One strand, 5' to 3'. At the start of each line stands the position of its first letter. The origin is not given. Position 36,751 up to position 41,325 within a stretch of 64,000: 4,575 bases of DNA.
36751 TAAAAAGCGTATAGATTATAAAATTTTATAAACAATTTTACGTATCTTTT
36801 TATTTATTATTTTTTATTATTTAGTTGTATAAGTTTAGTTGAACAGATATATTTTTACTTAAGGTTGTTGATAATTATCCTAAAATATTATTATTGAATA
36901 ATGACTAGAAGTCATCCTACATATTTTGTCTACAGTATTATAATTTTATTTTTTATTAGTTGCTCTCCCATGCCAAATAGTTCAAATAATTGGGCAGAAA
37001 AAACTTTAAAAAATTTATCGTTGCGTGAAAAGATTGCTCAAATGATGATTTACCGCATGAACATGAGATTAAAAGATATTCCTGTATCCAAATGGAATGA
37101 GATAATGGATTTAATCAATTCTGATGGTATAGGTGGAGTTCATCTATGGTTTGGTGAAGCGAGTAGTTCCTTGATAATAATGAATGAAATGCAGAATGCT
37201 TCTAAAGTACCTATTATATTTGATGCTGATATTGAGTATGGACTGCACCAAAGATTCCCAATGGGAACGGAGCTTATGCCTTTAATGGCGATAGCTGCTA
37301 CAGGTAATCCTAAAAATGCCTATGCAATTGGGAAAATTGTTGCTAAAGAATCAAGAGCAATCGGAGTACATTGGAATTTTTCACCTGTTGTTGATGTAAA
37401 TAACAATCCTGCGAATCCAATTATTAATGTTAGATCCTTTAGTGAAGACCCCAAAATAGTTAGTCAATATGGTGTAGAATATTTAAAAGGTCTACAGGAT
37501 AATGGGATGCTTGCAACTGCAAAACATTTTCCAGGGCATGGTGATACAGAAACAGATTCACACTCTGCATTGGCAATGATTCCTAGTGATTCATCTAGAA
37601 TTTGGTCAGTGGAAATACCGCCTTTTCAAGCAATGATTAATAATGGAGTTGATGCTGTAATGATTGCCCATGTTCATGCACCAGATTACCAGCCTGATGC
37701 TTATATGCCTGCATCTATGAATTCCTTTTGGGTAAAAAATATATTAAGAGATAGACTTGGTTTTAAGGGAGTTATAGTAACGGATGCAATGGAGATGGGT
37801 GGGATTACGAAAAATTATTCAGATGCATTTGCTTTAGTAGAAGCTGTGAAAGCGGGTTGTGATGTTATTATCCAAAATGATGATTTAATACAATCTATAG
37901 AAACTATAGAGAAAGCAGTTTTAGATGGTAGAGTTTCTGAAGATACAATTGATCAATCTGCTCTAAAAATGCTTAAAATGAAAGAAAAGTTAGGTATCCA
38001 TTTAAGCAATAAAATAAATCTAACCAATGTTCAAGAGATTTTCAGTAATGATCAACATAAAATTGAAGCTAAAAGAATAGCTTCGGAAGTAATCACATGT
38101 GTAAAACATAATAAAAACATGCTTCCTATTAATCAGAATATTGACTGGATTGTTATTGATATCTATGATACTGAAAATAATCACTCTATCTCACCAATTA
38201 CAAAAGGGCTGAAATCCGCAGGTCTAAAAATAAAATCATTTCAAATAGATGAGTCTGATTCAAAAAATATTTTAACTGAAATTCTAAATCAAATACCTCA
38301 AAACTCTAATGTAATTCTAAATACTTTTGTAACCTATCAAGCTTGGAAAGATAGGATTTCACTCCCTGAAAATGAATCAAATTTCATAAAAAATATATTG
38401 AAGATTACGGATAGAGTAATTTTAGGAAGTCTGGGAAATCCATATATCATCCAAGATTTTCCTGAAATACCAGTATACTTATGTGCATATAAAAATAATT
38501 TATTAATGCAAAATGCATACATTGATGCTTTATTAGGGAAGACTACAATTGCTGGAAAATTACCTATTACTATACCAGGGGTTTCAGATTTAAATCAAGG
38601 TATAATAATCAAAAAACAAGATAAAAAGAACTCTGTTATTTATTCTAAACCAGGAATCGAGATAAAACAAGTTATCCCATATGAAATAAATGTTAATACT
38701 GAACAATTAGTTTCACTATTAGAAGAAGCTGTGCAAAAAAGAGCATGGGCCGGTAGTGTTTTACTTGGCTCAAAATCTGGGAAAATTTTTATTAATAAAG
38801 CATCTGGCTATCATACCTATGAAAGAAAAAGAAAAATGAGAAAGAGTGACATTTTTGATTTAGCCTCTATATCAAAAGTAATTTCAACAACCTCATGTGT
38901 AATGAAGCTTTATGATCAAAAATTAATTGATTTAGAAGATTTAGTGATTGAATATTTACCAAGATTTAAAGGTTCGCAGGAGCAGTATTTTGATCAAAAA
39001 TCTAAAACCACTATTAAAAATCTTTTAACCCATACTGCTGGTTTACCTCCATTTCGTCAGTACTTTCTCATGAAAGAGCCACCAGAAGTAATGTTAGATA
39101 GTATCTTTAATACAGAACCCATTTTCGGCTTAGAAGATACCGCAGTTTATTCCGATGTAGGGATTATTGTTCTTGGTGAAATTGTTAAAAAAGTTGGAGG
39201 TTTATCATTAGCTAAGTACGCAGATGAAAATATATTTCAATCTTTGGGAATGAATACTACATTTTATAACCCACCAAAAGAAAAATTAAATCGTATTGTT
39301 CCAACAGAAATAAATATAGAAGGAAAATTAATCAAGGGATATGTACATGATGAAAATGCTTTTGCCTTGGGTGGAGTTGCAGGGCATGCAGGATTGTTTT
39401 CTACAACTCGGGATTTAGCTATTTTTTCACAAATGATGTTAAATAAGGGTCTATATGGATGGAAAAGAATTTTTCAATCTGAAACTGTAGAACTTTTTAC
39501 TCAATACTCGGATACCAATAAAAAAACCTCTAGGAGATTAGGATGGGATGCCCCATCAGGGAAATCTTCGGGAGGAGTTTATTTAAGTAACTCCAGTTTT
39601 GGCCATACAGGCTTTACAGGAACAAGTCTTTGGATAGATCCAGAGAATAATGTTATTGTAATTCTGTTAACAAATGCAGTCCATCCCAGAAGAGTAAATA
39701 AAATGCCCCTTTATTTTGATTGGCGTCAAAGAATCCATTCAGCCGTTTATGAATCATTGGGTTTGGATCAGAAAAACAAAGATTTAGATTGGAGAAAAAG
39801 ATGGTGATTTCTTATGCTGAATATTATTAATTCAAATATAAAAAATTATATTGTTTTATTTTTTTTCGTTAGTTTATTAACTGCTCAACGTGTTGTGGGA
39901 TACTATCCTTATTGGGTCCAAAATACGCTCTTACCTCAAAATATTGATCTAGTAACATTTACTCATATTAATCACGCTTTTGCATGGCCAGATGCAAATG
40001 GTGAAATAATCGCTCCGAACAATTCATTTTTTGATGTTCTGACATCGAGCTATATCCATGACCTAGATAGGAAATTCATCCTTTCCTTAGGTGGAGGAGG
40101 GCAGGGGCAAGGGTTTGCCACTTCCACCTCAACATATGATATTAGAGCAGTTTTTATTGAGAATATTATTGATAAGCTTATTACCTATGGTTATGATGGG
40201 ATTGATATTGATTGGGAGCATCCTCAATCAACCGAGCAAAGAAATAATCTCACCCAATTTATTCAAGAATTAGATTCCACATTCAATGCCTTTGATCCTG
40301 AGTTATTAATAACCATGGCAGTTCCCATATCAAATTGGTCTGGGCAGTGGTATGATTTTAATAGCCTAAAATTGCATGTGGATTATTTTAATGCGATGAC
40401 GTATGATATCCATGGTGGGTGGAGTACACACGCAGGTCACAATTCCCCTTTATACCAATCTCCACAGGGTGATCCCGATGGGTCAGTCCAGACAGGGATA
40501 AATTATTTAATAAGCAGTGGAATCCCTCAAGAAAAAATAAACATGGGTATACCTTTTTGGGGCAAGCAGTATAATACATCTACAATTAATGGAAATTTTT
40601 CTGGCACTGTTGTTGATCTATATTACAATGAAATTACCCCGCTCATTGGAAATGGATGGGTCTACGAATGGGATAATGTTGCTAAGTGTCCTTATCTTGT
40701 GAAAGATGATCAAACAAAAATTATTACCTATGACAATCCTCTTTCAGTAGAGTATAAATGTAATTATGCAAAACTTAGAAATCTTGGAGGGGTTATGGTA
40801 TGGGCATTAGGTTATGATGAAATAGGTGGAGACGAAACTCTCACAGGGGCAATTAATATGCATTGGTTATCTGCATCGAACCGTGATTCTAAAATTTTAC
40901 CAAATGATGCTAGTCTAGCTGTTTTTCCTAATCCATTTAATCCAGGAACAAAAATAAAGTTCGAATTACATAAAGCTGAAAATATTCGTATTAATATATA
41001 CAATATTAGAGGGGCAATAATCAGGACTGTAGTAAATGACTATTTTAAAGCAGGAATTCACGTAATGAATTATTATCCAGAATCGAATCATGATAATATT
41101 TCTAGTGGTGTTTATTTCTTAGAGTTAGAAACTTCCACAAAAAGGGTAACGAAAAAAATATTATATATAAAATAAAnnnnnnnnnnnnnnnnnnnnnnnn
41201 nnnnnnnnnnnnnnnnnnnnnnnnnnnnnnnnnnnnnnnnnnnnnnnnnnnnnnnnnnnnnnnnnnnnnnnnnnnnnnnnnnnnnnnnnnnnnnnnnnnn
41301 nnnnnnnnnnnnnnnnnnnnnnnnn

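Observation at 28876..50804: ~20-kb locus that assembles a near-complete extracellular-to-cytoplasmic peptidoglycan scavenging route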

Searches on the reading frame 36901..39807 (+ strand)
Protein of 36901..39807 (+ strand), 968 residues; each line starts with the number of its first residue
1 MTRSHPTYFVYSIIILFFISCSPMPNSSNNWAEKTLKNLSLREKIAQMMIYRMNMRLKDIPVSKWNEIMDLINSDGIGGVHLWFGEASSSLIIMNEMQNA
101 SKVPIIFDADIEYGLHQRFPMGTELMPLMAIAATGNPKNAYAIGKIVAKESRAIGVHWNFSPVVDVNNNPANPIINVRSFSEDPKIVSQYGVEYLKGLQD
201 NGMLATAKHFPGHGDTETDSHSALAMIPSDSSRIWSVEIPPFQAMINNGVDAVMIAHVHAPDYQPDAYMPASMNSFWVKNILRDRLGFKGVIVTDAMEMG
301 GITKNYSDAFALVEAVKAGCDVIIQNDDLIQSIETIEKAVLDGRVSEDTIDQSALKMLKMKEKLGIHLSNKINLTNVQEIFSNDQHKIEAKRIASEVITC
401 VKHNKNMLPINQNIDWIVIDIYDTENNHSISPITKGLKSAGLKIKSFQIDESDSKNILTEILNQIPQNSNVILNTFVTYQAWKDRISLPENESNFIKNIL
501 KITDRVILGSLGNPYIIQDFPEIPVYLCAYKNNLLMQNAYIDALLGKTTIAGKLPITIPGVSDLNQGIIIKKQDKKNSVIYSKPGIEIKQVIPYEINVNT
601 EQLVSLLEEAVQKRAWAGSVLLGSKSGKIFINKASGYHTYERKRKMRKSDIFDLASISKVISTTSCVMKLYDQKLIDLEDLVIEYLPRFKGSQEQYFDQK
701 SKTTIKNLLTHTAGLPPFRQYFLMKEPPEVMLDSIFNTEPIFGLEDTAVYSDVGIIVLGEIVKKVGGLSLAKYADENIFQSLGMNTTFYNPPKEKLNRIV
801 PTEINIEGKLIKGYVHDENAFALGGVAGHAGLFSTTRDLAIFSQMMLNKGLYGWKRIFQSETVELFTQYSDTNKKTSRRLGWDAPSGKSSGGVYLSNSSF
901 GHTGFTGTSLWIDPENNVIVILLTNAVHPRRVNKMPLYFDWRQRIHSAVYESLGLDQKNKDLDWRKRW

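Call 3: search_protein_families(library=pfam, proteins=[window:36901-39807:+])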
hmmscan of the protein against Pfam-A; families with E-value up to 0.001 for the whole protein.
window:36901-39807:+ (968 aa): 3 families
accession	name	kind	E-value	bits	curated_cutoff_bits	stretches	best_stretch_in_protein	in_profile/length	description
PF00933.27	Glyco_hydro_3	-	3.3e-84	283.5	27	1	41-358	2-314/316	Glycosyl hydrolase family 3 N terminal domain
PF00144.29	Beta-lactamase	-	3.2e-54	184.8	27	1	606-931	4-316/329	Beta-lactamase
PF01915.27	Glyco_hydro_3_C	-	1.5e-06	28.8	31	1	484-565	90-176/200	Glycosyl hydrolase family 3 C-terminal domain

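Call 5: search_protein_families(library=ncbifam, proteins=[window:36901-39807:+], max_evalue=0.001)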
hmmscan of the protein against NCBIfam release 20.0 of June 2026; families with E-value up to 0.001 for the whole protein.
window:36901-39807:+ (968 aa): 38 families (the best 25 are shown)
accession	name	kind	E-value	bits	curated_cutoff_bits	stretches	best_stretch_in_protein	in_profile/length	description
NF002968.0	PRK03642.1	equivalog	3.1e-55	187.7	385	1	615-930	54-399/432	penicillin binding protein PBP4B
NF003740.0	PRK05337.1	equivalog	5.8e-50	170.3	207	1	72-341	22-296/340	beta-N-acetylhexosaminidase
NF052331.1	Bet13-16Glucosase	equivalog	5.1e-33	114.2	1330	1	36-413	20-382/750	exo-beta-d-1,3/1,6-glucosidase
NF041579.1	betaxyl_Flavo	equivalog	1.3e-30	106.2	1350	1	120-413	79-380/716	beta-xylosidase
NF052329.1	XyloArabinsidase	equivalog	2.3e-29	102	1050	1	130-415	116-394/750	beta-xylosidase/alpha-l-arabinosidase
NF011678.0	PRK15098.1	equivalog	2.4e-28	99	666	1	25-419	31-416/765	beta-glucosidase BglX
NF041776.1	xylosidase_Xyl3A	equivalog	1.5e-24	86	1250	1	179-419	134-378/846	xylan 1,4-beta-xylosidase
NF052330.1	BetGlucosiCelf0468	equivalog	1.2e-23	83.3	1300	1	129-415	61-335/817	beta-d-glucosidase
NF041610.1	alph_arabinopyran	equivalog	2.1e-16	59.3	1300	1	123-420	59-328/738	exo-alpha-(1->6)-L-arabinopyranosidase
NF052559.1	MthAcHydAcmB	equivalog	1.1e-14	54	550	1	609-870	16-293/391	methyl acetate hydrolase AcmB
NF007943.0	PRK10662.1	equivalog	1.2e-12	47.2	266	1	622-857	55-281/380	D-alanyl-D-alanine-carboxypeptidase/endopeptidase AmpH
NF033085.1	bla_class_C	equivalog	1.2e-11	44.1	415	1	636-797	40-193/356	class C beta-lactamase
NF041663.1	ampC_Sliq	exception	1.2e-10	40.8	860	1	604-797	29-212/378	cephalosporin-hydrolyzing class C beta-lactamase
NF033698.1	blaCSA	exception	1.2e-09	37.7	884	1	640-797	62-210/375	CSA family class C beta-lactamase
NF038269.1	lipase_LipE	equivalog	4.6e-09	35.9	750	1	647-920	83-376/407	lipase LipE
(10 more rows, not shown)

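Call 38: search_solved_structures(query=window:36901-39807:+, max_evalue=1e-10)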
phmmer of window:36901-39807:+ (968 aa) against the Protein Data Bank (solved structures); distinct sequences matched with E-value up to 1e-10: 76 (the best 60 are shown).
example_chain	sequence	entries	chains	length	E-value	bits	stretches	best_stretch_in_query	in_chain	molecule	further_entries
3sql_A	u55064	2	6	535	6.5e-71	242.7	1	36-411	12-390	Glycosyl hydrolase family 3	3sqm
6k5j_A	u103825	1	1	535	5.9e-69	236.2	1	39-557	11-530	GH3 beta-N-acetylglucosaminidase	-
3bmx_A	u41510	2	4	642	2.9e-63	217.4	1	32-562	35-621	Uncharacterized lipoprotein ybbD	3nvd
4gyj_A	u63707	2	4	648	2.2e-62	214.5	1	33-562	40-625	Uncharacterized lipoprotein ybbD | Glycoside Hydrolase NagZ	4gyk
3lk6_A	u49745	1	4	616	2.8e-62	214.1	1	34-562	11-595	Lipoprotein ybbD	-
4zm6_A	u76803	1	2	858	3.6e-52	180.7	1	98-564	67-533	N-acetyl-beta-D glucosaminidase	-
5vqd_A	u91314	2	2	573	1.2e-47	165.7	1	86-557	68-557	Beta-glucoside phosphorylase BglX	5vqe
3tev_A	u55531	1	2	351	9.6e-38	132.9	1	128-324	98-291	Glycosyl hyrolase, family 3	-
3wo8_A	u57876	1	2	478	1.6e-35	125.6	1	67-356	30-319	Beta-N-acetylglucosaminidase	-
5bza_A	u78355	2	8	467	6.1e-35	123.6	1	150-412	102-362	Beta-N-acetylhexosaminidase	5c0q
2oxn_A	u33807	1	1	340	4.2e-32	114.3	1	70-338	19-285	Beta-hexosaminidase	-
1tr9_A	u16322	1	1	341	5.2e-32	114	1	70-337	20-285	Beta-hexosaminidase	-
1y65_A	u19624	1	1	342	5.2e-32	114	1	70-337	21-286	Beta-hexosaminidase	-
3gs6_A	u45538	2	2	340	5.6e-31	110.5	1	77-338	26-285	Beta-hexosaminidase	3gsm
4yyf_A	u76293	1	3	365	1.3e-29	106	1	98-357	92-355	Beta-N-acetylhexosaminidase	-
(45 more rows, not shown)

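Call 99: search_protein_representatives(protein=window:36901-39807:+)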
Query: 968 residues. Proteins with E-value up to 0.001 (for the whole library): 61671; up to 1e-10: 28409; up to 1e-30: 9185. The best 150 are listed.
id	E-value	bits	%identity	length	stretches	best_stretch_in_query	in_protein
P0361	2.8e-283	958.8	48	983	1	14-968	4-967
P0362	9.6e-207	705.5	40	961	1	9-935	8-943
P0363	5.3e-203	693.1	39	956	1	22-952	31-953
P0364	1.4e-198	678.4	39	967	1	27-949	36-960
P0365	6.5e-189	646.5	43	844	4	6-570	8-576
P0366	6.6e-187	639.9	37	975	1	27-958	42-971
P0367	5.5e-185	633.5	35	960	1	14-953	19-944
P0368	1.8e-182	625.2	39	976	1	28-951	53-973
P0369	8.5e-181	619.6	39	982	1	27-952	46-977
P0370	8.5e-181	619.6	38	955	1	25-934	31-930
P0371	1.4e-180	618.9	37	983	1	30-935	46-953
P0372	5.1e-180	617.0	38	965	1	28-933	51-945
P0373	8.4e-178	609.7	38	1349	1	24-935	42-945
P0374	5.9e-177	606.9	38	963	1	32-953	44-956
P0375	6.8e-177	606.7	36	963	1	20-954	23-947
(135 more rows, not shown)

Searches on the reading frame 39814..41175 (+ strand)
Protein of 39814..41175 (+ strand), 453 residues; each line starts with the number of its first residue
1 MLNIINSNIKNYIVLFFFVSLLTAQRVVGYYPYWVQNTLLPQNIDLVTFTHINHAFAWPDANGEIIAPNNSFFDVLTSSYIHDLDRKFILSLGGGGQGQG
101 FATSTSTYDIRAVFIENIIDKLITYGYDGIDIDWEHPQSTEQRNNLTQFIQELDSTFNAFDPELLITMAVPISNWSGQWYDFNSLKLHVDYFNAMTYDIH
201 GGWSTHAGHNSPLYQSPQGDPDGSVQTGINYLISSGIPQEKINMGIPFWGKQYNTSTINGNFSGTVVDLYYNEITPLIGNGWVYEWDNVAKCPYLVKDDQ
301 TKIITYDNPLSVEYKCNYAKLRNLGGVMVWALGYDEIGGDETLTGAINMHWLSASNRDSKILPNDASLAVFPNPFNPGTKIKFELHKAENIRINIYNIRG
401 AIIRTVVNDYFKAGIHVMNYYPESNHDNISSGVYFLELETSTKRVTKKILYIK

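Call 3: search_protein_families(library=pfam, proteins=[window:39814-41175:+])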
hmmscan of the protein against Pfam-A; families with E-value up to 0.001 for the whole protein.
window:39814-41175:+ (453 aa): 3 families
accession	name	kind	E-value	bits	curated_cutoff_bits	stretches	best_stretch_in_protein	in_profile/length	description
PF00704.34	Glyco_hydro_18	-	1.5e-66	225.7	29.6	1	26-335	1-317/317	Glycosyl hydrolases family 18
PF18962.6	Por_Secre_tail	-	1.8e-09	38.2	27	1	370-449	1-73/75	Secretion system C-terminal sorting domain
PF23916.1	TIM-barrel_EndoS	-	1.1e-05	25.8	27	1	39-158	22-133/238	Endo-beta-N-acetylglucosaminidase EndoS TIM-barrel domain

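Call 5: search_protein_families(library=ncbifam, proteins=[window:39814-41175:+], max_evalue=0.001)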
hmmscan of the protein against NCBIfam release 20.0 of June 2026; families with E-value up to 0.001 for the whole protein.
window:39814-41175:+ (453 aa): 5 families
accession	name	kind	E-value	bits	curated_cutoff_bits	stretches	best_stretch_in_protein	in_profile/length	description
NF052619.1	ChiD_Serratia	equivalog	2.1e-28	99.5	750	2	85-253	103-279/416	chitinase ChiD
TIGR04183.1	Por_Secre_tail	domain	3.2e-10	39.8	23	1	370-450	1-70/72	T9SS type A sorting domain-containing protein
NF038113.1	T9SSA_dep_M36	equivalog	1.6e-05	23.3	885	1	366-450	791-867/869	T9SS-dependent M36 family metallopeptidase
NF052323.1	T9SSA_dep_M6i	equivalog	4e-05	21.7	600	1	351-445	942-1031/1043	T9SS-dependent M6-like inactivated metalloprotease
NF045482.1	Endoglyc_H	equivalog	9.8e-05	21.7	300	1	87-141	82-139/267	endo-beta-N-acetylglucosaminidase H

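Call 36: search_solved_structures(query=window:39814-41175:+, max_evalue=0.00001)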
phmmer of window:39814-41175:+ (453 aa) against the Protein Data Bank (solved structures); distinct sequences matched with E-value up to 0.00001: 143 (the best 60 are shown).
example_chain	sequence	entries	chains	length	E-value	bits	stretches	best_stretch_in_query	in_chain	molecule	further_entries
5gzu_A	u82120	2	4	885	2.5e-58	201.3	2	71-336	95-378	Chitinase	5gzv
5gzt_B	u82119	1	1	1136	6.3e-56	193.3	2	71-336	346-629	Chitinase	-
5wup_A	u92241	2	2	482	6.5e-38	133.9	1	26-340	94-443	Chitinase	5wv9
8hw6_A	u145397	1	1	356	2e-37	132.3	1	12-336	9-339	Chitinase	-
5wv8_A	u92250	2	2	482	8.4e-37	130.3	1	26-340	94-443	Chitinase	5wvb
1owq_A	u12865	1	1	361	1e-35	126.7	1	28-339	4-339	signal processing protein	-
6jm7_A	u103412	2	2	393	1.2e-35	126.4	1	42-339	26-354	ofchtiv | ofchtiv-allosamidin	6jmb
8hw7_A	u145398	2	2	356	1.4e-35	126.2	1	12-336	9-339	Chitinase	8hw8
5z05_A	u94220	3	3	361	2.9e-35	125.2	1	28-339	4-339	Chitinase-3-like protein 1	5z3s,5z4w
6jm8_A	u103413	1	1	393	1.6e-34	122.8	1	42-339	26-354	ofchtiv-g5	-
2esc_A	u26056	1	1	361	1.6e-34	122.8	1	28-339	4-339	Chitinase-3-like protein 1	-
1xhg_A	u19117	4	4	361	4.2e-34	121.4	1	28-339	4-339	SPP-40 | signal processing protein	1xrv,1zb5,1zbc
6g9c_A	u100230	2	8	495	8.9e-34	120.3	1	84-339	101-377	Immunomodulatory active chitinase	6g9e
6bt9_A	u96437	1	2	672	2.7e-33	118.7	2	76-255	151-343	Chitinase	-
1tfv_A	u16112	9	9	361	2.8e-33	118.7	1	28-339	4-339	mammary gland protein 40 | Chitinase-3-like protein 1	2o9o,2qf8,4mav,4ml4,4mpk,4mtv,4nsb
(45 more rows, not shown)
